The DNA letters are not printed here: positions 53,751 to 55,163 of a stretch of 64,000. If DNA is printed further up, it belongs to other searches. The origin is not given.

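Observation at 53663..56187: Ferredoxin-GGR pair next to a Leu/Glu-dehydrogenase homolog whose catalytic lysine is replaced (GGGK -> GGGC)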

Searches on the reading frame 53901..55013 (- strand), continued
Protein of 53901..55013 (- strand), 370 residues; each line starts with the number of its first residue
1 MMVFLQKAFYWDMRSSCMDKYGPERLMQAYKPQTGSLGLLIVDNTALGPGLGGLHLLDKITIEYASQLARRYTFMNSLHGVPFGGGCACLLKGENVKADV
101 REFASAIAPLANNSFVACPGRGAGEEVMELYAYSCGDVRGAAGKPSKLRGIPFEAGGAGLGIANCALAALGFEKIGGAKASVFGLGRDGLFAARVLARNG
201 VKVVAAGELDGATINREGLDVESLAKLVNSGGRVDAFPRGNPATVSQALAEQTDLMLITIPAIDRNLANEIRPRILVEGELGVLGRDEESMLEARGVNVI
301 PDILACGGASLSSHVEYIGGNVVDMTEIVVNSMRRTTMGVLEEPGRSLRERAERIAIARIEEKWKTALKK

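Call 41: find_related_loci(query=A2, collection=metagenome_contigs, flank=8000)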
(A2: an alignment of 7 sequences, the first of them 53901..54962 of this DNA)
Query A2 (353 aa) in metagenome_contigs; peptide patterns used: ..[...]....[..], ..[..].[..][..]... (x = any residue, [..] = any of these).
103 stretches matched a pattern; 3 encode a relative of the query (tblastn E <= 1e-3); 3 distinct loci.
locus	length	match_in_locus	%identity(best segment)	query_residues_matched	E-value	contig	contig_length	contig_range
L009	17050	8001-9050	29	2-345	9e-38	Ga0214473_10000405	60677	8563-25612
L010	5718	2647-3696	29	2-343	4e-35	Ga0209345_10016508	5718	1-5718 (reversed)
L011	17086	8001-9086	30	1-342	4e-46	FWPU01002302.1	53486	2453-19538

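Call 42: find_encoding_contigs(protein=P0005, flank=5000, max_places=3)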
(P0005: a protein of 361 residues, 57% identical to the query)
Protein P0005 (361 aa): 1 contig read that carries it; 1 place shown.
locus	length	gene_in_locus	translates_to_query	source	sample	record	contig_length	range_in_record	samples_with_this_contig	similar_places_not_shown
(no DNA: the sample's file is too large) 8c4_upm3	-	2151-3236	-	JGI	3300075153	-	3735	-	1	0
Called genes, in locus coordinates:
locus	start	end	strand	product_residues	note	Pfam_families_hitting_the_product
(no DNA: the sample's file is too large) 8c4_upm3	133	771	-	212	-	-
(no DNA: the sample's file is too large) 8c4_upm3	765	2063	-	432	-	PF13506:Glyco_transf_21, PF00535:Glycos_transf_2, PF10111:Glyco_tranf_2_2, PF13641:Glyco_tranf_2_3, PF01644:Chitin_synth_1 (faint), PF03142:Chitin_synth_2 (weak), PF13632:Glyco_trans_2_3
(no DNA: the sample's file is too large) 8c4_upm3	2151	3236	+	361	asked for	PF02812:ELFV_dehydrog_N, PF00208:ELFV_dehydrog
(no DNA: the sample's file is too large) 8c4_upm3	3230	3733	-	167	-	?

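Call 43: find_encoding_contigs(protein=P0001, flank=10000, max_places=2)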
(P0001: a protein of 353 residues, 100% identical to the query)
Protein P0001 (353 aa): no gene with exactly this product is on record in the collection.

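Call 48: find_encoding_contigs(protein=P0008, flank=5000, max_places=2)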
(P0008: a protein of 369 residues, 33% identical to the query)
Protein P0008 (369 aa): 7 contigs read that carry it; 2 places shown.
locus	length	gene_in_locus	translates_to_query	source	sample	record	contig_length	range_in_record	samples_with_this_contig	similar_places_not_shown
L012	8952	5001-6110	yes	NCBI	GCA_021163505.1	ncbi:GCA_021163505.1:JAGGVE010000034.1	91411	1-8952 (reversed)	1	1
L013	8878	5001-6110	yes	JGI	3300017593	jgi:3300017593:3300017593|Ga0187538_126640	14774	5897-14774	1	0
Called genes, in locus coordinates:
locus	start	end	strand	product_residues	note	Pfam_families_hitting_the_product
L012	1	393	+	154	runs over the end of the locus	PF11969:DcpS_C, PF01230:HIT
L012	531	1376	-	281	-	-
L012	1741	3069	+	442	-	-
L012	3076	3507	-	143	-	-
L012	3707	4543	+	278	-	-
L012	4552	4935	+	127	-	-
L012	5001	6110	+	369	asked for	PF02812:ELFV_dehydrog_N, PF05088:Bac_GDH_CD (faint), PF00208:ELFV_dehydrog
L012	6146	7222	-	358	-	PF00579:tRNA-synt_1b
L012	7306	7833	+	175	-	PF02778:tRNA_int_endo_N, PF01974:tRNA_int_endo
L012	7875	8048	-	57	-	-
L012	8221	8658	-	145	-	-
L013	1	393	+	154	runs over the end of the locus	PF11969:DcpS_C, PF01230:HIT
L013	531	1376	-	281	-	-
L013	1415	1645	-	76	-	-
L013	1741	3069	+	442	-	-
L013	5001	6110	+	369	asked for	PF02812:ELFV_dehydrog_N, PF05088:Bac_GDH_CD (faint), PF00208:ELFV_dehydrog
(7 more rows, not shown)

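Call 49: find_encoding_contigs(protein=P0012, flank=5000, max_places=2)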
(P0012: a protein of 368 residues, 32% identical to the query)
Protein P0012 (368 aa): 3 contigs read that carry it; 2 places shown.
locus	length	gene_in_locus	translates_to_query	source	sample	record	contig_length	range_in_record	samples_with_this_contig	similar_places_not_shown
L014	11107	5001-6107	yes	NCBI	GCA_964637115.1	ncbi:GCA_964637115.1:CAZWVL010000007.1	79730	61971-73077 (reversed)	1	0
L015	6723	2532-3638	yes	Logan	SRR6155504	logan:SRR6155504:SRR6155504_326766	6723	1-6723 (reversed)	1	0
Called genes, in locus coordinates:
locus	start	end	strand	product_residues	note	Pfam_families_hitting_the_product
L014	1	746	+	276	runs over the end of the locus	PF01261:AP_endonuc_2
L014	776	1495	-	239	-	PF12981:DUF3865, PF14518:Haem_oxygenas_2 (weak)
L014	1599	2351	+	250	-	PF01978:TrmB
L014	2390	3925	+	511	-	PF02789:Peptidase_M17_N, PF00883:Peptidase_M17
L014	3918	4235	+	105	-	PF00581:Rhodanese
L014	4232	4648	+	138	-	PF09969:DUF2203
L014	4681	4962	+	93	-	PF13370:Fer4_13 (weak), PF13459:Fer4_15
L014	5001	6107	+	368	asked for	PF02812:ELFV_dehydrog_N, PF05088:Bac_GDH_CD (faint), PF00208:ELFV_dehydrog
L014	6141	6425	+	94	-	-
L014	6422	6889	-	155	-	PF01625:PMSR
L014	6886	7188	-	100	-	PF18916:Lycopene_cyc (weak)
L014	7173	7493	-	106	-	PF18916:Lycopene_cyc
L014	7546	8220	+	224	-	PF00970:FAD_binding_6 (weak), PF00175:NAD_binding_1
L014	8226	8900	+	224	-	PF18916:Lycopene_cyc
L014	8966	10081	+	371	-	PF00579:tRNA-synt_1b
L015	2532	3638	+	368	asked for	PF02812:ELFV_dehydrog_N, PF05088:Bac_GDH_CD (faint), PF00208:ELFV_dehydrog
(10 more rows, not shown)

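Call 63: list_cluster_members(proteins=[P0001, P0003, P0169, P0204, P0151, P0141, P0162, P0133, P0139, P0131])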
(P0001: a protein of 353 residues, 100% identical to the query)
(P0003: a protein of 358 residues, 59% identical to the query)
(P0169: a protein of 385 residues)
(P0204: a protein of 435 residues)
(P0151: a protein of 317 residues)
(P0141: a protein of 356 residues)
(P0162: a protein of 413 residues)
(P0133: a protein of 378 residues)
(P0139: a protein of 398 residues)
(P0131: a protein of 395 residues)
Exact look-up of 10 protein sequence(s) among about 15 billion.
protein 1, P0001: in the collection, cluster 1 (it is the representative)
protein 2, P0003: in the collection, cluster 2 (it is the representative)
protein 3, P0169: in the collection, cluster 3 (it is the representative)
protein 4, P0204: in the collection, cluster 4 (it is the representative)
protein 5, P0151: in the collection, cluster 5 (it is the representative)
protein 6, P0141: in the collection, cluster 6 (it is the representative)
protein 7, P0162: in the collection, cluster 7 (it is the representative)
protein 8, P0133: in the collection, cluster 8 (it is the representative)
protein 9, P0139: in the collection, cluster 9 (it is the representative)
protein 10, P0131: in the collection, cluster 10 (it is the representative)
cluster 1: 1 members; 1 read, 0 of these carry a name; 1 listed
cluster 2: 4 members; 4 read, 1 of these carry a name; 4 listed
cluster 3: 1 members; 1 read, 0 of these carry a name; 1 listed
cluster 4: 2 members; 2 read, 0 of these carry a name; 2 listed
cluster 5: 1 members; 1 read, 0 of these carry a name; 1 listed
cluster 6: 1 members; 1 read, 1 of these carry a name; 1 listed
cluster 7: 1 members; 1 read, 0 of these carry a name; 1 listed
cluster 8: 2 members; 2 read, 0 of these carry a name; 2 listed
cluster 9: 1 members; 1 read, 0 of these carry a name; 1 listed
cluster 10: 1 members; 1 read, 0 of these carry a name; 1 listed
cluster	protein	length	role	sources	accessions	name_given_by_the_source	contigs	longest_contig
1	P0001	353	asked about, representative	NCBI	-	-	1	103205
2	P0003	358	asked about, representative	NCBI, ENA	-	-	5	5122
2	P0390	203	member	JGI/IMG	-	glutamate dehydrogenase (NAD(P)+)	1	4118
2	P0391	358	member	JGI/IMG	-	-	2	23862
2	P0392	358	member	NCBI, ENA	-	-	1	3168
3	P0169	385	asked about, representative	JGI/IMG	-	-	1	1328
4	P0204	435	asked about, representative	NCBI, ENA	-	-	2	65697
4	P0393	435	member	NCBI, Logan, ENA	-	-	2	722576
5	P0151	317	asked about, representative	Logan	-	-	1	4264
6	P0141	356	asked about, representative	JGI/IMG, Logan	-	glutamate dehydrogenase/leucine dehydrogenase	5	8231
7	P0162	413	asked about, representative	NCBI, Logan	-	-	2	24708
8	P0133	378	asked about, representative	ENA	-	-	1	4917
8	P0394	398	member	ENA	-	-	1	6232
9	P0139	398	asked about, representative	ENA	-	-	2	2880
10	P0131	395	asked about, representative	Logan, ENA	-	-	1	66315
